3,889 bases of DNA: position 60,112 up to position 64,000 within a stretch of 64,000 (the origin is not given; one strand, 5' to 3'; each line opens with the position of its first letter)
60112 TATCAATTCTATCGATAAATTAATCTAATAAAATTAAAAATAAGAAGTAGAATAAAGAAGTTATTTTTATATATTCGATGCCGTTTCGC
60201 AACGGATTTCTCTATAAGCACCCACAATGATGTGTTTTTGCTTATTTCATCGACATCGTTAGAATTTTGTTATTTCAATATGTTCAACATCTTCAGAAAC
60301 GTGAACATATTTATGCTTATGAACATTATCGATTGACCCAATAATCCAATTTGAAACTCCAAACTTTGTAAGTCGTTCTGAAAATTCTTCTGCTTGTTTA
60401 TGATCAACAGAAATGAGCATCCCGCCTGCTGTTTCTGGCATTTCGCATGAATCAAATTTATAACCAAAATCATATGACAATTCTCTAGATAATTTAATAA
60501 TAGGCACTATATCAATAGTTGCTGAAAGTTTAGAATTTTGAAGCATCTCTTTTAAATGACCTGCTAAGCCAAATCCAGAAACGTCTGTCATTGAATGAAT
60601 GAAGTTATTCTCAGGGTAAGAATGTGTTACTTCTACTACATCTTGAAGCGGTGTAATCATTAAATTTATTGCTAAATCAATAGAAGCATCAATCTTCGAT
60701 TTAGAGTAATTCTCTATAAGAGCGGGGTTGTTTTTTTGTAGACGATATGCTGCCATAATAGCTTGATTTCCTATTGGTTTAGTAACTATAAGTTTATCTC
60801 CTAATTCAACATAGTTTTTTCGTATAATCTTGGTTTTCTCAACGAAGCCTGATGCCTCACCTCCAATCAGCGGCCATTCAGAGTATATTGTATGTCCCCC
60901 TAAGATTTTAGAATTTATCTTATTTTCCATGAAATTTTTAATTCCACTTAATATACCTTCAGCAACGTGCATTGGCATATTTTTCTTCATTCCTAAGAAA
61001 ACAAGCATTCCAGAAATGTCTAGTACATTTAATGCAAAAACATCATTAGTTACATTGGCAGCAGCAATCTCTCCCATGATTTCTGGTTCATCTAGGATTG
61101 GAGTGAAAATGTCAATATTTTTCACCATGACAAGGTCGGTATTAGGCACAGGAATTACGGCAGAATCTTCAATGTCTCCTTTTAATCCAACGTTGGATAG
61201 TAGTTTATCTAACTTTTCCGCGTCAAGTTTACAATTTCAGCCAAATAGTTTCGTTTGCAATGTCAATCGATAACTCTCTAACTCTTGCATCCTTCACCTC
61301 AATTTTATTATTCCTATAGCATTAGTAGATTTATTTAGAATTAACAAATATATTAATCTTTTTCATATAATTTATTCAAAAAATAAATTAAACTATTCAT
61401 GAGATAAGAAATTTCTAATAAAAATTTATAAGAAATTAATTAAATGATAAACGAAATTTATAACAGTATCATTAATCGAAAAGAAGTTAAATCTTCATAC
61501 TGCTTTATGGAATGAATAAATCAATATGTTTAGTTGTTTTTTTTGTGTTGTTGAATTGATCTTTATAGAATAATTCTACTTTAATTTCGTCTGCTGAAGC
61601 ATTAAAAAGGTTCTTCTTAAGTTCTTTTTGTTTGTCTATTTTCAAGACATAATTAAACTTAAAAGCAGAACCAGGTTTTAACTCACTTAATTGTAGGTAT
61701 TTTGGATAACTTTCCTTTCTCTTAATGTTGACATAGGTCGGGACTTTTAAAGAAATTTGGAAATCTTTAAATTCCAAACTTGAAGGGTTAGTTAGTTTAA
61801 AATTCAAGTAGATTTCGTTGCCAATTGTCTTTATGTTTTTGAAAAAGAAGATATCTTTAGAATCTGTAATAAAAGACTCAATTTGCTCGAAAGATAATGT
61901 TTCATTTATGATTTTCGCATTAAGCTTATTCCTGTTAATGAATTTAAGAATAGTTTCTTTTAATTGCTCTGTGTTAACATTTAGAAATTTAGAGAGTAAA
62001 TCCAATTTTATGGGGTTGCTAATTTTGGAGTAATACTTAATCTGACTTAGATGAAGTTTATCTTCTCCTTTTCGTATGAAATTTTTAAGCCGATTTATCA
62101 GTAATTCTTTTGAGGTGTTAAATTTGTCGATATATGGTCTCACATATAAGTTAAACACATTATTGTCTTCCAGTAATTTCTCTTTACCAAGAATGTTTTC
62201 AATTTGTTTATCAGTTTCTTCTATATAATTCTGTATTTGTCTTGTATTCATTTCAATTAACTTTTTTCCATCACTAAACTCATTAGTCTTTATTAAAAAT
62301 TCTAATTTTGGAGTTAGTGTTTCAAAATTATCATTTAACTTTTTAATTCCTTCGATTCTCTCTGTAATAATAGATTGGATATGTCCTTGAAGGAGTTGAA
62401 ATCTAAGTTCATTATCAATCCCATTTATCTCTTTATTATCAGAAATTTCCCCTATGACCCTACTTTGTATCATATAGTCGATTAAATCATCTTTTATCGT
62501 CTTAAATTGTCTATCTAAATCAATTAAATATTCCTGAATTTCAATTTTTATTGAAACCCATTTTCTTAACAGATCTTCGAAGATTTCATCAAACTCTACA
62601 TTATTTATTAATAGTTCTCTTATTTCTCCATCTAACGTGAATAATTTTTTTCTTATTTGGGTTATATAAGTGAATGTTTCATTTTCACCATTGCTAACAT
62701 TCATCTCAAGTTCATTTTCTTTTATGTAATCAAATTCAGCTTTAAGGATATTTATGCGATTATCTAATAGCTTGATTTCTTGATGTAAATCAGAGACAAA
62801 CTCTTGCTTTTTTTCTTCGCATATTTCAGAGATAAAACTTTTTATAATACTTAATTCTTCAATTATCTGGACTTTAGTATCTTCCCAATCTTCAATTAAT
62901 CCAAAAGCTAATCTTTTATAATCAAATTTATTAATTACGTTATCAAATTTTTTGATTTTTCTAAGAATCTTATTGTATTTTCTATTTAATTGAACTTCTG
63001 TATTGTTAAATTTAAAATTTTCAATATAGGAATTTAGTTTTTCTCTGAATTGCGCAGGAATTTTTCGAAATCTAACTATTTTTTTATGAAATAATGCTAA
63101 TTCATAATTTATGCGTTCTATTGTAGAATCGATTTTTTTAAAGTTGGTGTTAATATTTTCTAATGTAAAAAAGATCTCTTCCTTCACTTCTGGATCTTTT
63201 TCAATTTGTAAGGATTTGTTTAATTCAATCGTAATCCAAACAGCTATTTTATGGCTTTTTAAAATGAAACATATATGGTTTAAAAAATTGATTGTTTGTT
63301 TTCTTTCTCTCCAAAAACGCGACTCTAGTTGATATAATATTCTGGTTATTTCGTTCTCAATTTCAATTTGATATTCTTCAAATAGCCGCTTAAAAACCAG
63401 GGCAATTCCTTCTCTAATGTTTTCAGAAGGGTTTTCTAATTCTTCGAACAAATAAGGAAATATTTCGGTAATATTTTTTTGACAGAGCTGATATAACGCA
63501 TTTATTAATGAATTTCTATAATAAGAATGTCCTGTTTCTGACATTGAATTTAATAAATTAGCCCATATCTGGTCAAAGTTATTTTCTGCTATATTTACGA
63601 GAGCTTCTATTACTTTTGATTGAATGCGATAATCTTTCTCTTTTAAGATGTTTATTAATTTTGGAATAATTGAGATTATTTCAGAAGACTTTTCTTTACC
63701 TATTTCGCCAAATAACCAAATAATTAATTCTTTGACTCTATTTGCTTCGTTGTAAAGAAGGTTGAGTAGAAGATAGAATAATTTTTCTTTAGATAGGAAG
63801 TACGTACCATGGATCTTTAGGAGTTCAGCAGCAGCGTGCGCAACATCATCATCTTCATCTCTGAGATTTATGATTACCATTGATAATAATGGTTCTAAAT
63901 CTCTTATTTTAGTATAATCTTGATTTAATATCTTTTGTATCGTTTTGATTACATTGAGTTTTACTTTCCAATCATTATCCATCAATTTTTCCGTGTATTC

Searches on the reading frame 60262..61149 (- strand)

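Call 22: search_protein_families(library=pfam, proteins=[window:60262-61149:-], max_evalue=0.001)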
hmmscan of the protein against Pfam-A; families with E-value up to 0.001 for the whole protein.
window:60262-61149:- (296 aa): 2 families
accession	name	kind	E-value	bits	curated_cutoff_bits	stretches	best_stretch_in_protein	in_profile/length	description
PF02769.27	AIRS_C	-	1.1e-16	61.8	23.1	1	117-280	3-152/156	AIR synthase related protein, C-terminal domain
PF00586.29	AIRS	-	3.5e-08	34.3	24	1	8-102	15-111/112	AIR synthase related protein, N-terminal domain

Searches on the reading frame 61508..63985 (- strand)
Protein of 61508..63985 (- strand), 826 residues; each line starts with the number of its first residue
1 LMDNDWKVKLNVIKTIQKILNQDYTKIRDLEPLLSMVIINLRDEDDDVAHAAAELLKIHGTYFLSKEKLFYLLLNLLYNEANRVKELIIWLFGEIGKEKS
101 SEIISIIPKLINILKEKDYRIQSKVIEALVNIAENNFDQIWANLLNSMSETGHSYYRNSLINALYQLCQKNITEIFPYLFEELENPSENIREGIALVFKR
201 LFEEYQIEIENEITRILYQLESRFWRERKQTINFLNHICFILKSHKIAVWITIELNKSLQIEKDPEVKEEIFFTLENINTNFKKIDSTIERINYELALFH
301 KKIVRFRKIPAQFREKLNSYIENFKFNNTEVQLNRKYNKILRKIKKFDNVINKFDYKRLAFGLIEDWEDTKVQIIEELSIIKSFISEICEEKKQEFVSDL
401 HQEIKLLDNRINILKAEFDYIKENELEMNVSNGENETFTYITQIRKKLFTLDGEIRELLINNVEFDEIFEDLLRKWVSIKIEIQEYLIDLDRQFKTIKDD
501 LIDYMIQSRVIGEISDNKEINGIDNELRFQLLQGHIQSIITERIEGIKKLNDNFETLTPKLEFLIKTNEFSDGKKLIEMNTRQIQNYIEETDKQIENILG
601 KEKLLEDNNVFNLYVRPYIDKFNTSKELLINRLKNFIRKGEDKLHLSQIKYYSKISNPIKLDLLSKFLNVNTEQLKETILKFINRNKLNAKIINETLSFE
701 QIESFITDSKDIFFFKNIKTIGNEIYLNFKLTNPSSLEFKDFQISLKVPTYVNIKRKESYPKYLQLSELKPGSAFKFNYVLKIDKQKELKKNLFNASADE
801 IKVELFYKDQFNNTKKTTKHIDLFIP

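Call 22: search_protein_families(library=pfam, proteins=[window:61508-63985:-], max_evalue=0.001)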
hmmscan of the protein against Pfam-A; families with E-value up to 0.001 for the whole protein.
window:61508-63985:- (826 aa): 3 families
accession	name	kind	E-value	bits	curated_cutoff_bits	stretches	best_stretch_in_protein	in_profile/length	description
PF02985.28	HEAT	-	1.6e-09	37.5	23.5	0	106-134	1-29/31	HEAT repeat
PF13646.12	HEAT_2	-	1.4e-07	32.1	27.7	0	73-134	4-60/88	HEAT repeats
PF13513.12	HEAT_EZ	-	0.00011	23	27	0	69-95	29-55/55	HEAT-like repeat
